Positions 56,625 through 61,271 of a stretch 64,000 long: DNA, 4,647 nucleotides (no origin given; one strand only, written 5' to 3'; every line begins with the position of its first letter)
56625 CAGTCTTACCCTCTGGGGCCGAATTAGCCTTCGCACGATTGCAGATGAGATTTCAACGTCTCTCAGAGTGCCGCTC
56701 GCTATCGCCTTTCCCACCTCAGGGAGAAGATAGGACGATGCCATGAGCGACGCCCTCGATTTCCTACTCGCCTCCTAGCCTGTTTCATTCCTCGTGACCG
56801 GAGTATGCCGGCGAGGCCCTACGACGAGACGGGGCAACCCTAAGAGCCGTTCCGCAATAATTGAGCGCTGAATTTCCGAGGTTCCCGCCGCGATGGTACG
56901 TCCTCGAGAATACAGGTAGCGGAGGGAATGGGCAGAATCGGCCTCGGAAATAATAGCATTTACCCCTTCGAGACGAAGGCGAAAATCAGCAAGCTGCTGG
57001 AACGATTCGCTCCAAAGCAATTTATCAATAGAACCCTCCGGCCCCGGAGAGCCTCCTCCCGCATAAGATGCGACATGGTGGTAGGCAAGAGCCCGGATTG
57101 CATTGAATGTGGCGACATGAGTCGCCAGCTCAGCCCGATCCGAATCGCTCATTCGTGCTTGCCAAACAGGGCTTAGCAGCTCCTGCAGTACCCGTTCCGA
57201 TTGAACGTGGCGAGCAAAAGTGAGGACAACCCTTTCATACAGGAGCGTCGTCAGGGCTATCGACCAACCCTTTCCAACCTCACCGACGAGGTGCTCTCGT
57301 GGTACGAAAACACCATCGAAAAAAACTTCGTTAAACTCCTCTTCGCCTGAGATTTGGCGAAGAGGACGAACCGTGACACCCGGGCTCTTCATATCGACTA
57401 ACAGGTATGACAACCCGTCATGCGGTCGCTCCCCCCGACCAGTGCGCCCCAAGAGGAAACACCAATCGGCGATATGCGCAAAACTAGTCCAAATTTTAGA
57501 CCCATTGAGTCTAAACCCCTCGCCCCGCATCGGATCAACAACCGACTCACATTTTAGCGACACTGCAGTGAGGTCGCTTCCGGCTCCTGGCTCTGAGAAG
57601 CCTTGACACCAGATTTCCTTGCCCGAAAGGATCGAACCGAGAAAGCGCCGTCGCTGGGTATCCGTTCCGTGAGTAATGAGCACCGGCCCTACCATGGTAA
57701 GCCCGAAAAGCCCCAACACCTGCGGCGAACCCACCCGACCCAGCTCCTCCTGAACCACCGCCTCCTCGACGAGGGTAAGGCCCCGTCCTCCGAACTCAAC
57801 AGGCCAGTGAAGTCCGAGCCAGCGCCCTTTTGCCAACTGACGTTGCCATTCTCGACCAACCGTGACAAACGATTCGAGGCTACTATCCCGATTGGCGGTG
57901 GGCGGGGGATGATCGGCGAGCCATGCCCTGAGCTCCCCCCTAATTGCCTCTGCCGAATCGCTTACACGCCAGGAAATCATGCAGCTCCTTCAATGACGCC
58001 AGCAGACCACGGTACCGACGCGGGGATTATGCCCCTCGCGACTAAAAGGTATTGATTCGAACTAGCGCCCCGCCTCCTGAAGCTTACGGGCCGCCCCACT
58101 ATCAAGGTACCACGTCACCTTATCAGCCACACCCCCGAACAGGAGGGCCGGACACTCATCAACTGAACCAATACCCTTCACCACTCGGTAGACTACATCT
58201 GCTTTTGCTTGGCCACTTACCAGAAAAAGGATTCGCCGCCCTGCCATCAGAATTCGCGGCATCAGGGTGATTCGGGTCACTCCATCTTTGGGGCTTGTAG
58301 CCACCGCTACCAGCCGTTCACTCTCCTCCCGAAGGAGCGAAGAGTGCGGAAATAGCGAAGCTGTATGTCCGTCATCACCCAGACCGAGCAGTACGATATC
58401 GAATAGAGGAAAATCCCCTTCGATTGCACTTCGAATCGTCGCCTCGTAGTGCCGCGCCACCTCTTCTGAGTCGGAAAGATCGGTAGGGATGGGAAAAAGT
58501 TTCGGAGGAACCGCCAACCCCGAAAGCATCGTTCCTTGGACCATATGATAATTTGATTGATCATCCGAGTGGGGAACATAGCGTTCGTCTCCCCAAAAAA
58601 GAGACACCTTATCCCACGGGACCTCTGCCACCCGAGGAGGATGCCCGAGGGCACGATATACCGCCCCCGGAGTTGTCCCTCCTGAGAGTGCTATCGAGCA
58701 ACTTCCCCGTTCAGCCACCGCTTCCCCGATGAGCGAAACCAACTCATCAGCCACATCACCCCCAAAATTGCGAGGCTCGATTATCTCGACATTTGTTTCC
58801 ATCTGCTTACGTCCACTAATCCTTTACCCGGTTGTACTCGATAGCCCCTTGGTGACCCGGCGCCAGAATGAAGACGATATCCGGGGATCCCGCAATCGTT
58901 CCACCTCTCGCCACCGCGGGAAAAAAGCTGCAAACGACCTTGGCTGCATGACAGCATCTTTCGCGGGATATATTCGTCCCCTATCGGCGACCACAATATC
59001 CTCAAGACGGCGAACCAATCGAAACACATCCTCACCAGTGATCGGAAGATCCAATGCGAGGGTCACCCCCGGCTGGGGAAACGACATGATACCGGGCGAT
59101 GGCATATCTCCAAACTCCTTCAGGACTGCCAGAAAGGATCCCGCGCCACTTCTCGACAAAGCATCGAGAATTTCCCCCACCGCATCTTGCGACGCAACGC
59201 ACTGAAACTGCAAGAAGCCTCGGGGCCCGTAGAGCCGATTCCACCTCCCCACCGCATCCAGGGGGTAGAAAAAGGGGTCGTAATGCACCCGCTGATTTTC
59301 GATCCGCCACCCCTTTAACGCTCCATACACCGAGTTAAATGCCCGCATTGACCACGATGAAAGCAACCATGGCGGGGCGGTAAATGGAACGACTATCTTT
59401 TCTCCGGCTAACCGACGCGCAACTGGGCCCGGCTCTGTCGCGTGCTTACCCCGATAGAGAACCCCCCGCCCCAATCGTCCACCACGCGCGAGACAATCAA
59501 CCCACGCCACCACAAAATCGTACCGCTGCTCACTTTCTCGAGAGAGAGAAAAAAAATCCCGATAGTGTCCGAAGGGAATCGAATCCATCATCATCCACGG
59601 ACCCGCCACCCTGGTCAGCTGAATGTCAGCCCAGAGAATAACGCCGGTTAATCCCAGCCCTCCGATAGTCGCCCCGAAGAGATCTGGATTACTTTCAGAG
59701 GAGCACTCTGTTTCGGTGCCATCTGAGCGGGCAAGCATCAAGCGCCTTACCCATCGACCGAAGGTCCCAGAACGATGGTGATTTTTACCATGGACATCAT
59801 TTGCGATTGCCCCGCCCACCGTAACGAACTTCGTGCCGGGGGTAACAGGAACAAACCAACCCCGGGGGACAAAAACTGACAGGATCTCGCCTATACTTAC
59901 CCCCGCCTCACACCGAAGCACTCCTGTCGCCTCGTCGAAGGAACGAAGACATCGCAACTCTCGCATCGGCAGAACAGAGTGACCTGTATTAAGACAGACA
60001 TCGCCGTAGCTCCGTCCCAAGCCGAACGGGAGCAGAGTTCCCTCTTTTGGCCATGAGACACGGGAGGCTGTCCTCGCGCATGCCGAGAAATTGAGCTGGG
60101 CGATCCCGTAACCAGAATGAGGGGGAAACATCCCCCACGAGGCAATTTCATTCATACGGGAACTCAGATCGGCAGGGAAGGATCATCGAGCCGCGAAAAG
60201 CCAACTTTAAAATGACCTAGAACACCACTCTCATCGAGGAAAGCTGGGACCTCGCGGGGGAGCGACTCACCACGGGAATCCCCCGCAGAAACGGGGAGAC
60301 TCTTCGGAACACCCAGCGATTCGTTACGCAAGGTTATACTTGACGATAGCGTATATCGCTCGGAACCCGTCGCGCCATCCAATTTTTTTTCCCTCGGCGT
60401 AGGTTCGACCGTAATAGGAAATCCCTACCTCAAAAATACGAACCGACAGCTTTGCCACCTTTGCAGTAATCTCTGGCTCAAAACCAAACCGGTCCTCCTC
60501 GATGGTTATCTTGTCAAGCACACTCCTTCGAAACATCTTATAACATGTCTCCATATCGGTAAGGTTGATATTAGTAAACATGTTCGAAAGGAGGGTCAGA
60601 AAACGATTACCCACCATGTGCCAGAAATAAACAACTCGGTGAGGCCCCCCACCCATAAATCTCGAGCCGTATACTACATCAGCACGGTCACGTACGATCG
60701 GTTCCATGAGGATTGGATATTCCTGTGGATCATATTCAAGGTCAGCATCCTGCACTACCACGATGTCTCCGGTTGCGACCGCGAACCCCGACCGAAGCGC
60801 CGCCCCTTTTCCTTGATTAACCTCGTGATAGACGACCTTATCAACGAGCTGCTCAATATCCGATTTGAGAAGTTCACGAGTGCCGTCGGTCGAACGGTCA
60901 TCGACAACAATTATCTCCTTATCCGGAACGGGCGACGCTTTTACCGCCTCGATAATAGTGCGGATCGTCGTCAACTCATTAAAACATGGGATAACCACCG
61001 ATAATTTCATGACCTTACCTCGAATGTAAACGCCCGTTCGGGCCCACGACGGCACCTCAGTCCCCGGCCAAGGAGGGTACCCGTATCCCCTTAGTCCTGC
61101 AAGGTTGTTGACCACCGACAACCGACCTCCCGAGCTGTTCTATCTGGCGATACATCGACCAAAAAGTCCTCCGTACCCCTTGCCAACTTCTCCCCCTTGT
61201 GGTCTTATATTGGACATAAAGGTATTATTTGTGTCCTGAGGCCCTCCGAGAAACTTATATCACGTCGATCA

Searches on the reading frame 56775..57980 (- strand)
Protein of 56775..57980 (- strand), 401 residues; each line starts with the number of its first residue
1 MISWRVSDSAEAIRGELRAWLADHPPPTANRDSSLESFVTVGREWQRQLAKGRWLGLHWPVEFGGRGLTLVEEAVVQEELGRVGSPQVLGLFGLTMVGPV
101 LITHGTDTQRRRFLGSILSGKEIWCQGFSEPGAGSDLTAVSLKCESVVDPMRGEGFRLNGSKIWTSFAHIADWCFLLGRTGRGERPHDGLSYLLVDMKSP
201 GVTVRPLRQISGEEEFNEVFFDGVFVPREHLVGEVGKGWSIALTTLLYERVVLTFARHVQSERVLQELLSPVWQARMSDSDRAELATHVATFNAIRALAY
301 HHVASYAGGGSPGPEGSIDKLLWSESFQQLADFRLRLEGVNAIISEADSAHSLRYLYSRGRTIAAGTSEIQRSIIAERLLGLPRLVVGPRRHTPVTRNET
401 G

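Call 28: search_protein_families(library=pfam, proteins=[window:56775-57980:-], max_evalue=0.0001)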
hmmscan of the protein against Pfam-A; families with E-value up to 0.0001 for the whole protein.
window:56775-57980:- (401 aa): 3 families
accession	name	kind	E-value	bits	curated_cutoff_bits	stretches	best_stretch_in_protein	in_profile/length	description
PF02771.21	Acyl-CoA_dh_N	-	1.7e-18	67.5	22.9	1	8-121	2-113/113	Acyl-CoA dehydrogenase, N-terminal domain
PF02770.24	Acyl-CoA_dh_M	-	7.8e-17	61.7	33.3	1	125-224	1-97/97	Acyl-CoA dehydrogenase, middle domain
PF00441.29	Acyl-CoA_dh_1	-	3e-16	60.3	22.4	1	236-380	1-150/150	Acyl-CoA dehydrogenase, C-terminal domain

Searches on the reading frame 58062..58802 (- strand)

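Call 98: search_protein_families(library=pfam, proteins=[window:58062-58802:-], max_evalue=0.0001)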
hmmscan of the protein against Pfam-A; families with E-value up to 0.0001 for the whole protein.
window:58062-58802:- (246 aa): 1 family
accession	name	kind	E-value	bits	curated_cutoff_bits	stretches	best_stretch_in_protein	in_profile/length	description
PF01182.26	Glucosamine_iso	-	1.7e-62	211.6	27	1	16-231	9-225/225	Glucosamine-6-phosphate isomerases/6-phosphogluconolactonase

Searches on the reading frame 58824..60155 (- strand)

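Call 28: search_protein_families(library=pfam, proteins=[window:58824-60155:-], max_evalue=0.0001)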
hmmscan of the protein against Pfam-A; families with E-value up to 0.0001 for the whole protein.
window:58824-60155:- (443 aa): 1 family
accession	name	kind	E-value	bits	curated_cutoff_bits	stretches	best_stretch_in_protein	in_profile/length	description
PF01565.28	FAD_binding_4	-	2e-15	57.1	26.4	1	39-152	25-139/139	FAD binding domain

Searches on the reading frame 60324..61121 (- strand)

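Call 98: search_protein_families(library=pfam, proteins=[window:60324-61121:-], max_evalue=0.0001)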
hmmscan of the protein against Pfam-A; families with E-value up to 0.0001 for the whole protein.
window:60324-61121:- (265 aa): 2 families
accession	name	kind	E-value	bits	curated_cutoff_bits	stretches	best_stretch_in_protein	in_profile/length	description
PF00535.33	Glycos_transf_2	-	2.6e-36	125.5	23.3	1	41-205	1-167/168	Glycosyl transferase family 2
PF13641.12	Glyco_tranf_2_3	-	2.7e-09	37.8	27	1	40-158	3-127/230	Glycosyltransferase like family 2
